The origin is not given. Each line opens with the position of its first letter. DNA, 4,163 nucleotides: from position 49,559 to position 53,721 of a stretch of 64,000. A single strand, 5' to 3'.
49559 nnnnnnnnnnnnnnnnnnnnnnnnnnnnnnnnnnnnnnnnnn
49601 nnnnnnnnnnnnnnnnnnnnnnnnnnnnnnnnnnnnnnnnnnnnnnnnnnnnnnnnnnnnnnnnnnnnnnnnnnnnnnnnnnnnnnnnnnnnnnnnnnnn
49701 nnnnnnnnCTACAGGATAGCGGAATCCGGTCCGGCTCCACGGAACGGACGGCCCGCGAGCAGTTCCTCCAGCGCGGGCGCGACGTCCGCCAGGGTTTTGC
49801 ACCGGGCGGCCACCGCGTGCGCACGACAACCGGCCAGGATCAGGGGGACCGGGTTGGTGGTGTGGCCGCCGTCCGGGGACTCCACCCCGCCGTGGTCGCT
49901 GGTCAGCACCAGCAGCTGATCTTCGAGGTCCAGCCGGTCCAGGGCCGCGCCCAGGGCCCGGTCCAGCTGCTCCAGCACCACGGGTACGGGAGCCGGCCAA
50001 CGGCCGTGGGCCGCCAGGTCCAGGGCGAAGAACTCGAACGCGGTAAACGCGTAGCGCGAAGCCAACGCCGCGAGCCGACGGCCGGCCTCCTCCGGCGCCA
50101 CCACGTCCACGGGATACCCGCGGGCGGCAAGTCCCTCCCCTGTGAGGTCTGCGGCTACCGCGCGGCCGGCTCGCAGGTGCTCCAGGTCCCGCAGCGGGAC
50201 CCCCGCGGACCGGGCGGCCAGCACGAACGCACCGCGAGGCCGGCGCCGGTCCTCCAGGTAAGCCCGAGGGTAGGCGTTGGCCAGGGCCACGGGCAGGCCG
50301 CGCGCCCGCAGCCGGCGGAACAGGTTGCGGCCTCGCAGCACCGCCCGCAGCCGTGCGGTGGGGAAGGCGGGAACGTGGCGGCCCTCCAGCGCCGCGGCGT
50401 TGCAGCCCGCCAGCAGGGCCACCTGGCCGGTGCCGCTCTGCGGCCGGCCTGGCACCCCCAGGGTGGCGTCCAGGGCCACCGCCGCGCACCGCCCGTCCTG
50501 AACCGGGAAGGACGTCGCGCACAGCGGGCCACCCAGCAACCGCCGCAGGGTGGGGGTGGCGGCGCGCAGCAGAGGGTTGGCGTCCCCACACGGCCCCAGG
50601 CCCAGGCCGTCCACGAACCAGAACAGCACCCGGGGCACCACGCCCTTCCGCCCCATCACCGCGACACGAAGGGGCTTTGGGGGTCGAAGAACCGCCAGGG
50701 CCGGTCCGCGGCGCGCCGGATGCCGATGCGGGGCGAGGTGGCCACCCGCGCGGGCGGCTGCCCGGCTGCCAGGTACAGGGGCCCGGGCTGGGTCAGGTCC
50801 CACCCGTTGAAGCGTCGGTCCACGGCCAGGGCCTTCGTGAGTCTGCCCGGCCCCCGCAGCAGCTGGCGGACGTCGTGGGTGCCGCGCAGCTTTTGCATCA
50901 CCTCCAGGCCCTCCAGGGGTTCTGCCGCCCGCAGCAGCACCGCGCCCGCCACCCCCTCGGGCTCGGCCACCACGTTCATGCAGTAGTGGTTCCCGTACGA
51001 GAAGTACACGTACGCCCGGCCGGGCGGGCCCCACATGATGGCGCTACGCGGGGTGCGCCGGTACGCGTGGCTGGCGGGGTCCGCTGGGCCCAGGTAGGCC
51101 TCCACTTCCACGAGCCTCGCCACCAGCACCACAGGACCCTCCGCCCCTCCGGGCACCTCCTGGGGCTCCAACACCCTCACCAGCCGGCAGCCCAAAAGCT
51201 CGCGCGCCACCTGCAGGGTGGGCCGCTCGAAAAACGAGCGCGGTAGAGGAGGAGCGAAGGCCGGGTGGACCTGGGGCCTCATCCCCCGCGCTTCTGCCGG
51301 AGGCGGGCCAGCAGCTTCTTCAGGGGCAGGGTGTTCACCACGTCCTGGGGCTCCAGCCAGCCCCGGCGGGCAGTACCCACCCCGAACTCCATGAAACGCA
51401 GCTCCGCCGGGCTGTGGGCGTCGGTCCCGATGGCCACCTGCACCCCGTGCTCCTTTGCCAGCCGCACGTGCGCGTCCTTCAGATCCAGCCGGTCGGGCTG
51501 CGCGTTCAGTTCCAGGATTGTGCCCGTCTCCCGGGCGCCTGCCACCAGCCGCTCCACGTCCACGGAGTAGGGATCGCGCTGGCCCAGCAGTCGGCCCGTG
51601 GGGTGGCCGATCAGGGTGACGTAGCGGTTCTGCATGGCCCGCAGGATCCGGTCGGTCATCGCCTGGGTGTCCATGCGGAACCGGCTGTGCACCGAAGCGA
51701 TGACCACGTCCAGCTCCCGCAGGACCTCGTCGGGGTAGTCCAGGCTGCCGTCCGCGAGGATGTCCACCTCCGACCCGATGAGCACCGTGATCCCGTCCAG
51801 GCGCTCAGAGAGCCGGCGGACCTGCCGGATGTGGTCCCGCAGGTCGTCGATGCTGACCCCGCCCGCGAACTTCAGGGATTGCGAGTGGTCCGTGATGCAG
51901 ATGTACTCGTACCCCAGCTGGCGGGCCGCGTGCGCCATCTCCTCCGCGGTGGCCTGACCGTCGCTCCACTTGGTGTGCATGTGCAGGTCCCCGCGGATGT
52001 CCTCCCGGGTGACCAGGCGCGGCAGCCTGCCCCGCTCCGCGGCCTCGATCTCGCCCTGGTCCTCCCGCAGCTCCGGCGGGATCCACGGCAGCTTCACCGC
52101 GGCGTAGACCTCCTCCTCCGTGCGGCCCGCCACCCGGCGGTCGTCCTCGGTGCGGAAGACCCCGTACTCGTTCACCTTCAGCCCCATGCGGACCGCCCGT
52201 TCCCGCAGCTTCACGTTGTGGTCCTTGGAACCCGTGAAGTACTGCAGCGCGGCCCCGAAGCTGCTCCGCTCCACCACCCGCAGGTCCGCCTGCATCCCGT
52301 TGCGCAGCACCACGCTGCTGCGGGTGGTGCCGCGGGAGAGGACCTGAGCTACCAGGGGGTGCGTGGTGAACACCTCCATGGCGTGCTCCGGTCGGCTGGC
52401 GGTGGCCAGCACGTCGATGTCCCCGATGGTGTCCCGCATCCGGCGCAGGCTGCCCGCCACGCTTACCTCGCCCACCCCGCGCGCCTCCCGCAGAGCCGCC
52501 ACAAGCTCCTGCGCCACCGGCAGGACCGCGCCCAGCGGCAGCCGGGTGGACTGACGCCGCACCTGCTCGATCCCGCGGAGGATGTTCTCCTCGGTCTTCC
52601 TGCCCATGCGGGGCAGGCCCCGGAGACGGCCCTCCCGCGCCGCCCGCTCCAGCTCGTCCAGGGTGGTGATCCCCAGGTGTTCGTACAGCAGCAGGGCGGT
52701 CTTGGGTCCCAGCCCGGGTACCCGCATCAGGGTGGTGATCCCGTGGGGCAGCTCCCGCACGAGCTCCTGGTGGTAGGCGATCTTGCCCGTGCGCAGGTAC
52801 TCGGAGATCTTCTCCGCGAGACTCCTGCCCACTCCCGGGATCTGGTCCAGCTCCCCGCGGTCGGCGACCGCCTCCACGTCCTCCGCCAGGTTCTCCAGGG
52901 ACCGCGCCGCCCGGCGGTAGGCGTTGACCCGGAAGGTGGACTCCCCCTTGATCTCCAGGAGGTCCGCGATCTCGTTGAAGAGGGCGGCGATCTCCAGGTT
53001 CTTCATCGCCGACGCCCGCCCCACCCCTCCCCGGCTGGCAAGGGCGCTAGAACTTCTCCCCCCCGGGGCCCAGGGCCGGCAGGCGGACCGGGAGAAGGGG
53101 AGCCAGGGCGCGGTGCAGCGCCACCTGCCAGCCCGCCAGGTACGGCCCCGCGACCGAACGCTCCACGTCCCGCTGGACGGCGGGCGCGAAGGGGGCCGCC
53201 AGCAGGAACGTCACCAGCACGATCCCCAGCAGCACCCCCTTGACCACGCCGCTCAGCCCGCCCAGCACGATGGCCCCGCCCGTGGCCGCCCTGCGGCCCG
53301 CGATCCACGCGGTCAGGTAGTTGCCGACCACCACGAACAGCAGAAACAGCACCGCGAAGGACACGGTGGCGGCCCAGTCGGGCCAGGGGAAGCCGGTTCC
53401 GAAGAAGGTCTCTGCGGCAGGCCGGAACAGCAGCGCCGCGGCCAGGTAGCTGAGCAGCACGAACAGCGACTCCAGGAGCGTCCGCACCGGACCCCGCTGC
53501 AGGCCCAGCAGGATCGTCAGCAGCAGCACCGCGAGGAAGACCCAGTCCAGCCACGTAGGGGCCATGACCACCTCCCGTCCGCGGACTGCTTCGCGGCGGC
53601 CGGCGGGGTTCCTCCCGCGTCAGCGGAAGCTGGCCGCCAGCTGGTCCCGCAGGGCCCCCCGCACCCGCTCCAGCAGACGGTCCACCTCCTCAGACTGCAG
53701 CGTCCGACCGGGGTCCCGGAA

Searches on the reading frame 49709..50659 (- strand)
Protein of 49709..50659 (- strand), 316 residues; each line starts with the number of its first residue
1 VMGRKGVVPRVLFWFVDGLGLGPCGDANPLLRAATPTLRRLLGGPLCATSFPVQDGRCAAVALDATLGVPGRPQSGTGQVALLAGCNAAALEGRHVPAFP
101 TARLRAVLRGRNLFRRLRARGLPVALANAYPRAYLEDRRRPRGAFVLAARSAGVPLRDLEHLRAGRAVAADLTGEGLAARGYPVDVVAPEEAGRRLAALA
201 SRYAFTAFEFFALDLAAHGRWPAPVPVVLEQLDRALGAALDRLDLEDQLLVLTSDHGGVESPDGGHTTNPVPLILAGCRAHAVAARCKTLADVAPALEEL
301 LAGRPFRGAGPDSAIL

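Call 43: search_protein_families(library=pfam, proteins=[window:49709-50659:-], max_evalue=0.00001)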
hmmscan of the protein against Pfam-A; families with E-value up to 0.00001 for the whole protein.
window:49709-50659:- (316 aa): 1 family
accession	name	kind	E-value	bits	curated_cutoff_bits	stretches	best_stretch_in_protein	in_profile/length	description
PF01676.23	Metalloenzyme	-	7.6e-18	65.4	24.3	1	197-297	140-244/252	Metalloenzyme superfamily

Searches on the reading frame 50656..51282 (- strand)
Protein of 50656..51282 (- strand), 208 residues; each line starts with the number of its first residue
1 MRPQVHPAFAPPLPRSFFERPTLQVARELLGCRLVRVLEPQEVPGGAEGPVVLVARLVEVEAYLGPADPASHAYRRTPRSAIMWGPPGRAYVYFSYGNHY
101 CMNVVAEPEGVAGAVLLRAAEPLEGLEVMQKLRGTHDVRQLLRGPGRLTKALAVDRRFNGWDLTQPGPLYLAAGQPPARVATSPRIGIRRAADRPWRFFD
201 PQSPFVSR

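Call 44: search_protein_families(library=pfam, proteins=[window:50656-51282:-], max_evalue=0.00001)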
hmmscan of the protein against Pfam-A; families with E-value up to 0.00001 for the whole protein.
window:50656-51282:- (208 aa): 1 family
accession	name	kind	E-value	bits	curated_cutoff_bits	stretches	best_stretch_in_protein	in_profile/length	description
PF02245.21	Pur_DNA_glyco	-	9.9e-64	214.5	27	1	16-203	1-180/181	Methylpurine-DNA glycosylase (MPG)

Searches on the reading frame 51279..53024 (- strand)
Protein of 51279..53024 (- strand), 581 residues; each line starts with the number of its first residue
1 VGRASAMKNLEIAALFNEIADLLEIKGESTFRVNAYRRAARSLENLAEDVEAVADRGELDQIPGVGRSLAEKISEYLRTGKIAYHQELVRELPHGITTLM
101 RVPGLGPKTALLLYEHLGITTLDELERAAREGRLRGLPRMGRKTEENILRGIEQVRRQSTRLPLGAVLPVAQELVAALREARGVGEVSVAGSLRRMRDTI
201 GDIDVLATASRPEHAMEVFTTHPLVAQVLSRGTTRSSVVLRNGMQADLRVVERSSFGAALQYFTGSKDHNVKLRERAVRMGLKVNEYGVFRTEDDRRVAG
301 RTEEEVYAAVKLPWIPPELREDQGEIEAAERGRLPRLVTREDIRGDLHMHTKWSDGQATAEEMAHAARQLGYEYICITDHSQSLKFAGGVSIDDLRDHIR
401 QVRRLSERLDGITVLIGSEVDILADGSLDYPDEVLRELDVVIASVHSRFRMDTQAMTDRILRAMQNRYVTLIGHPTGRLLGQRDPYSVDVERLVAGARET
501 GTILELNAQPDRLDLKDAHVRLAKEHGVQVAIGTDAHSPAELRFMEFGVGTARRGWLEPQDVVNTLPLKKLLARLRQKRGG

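Call 42: find_encoding_contigs(protein=window:51279-53024:-, flank=10000, max_places=1)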
Protein window:51279-53024:- (581 aa): no gene with exactly this product is on record in the collection.

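Call 44: search_protein_families(library=pfam, proteins=[window:51279-53024:-], max_evalue=0.00001)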
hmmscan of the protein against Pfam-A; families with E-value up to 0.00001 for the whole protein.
window:51279-53024:- (581 aa): 6 families
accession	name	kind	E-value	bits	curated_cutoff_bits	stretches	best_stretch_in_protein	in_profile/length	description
PF14791.11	DNA_pol_B_thumb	-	2.5e-25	88.6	25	1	259-321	1-63/63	DNA polymerase beta thumb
PF14716.13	HHH_8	-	2e-24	86.2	30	1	7-81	1-72/73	Helix-hairpin-helix domain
PF14520.12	HHH_5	-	1.3e-18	67.7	27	1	98-151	3-54/57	Helix-hairpin-helix domain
PF02811.25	PHP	-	3.4e-13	50.7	26.4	1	346-474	1-124/164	PHP domain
PF00633.29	HHH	-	2.6e-08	33.7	24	0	54-76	8-30/30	Helix-hairpin-helix motif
PF10391.15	DNA_pol_lambd_f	-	9.7e-06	25.8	29.8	0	98-128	2-31/51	Fingers domain of DNA polymerase lambda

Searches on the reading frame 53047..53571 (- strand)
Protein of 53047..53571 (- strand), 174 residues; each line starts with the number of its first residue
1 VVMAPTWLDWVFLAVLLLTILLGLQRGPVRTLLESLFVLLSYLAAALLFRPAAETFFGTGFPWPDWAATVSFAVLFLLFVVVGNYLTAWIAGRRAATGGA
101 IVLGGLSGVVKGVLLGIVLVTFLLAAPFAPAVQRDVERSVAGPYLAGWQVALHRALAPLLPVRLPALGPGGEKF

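Call 44: search_protein_families(library=pfam, proteins=[window:53047-53571:-], max_evalue=0.00001)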
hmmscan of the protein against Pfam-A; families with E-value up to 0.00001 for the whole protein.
window:53047-53571:- (174 aa): 1 family
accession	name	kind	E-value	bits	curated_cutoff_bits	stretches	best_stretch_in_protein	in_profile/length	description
PF02674.22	Colicin_V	-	7.6e-14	52.3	29.3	1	8-146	1-140/144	Colicin V production protein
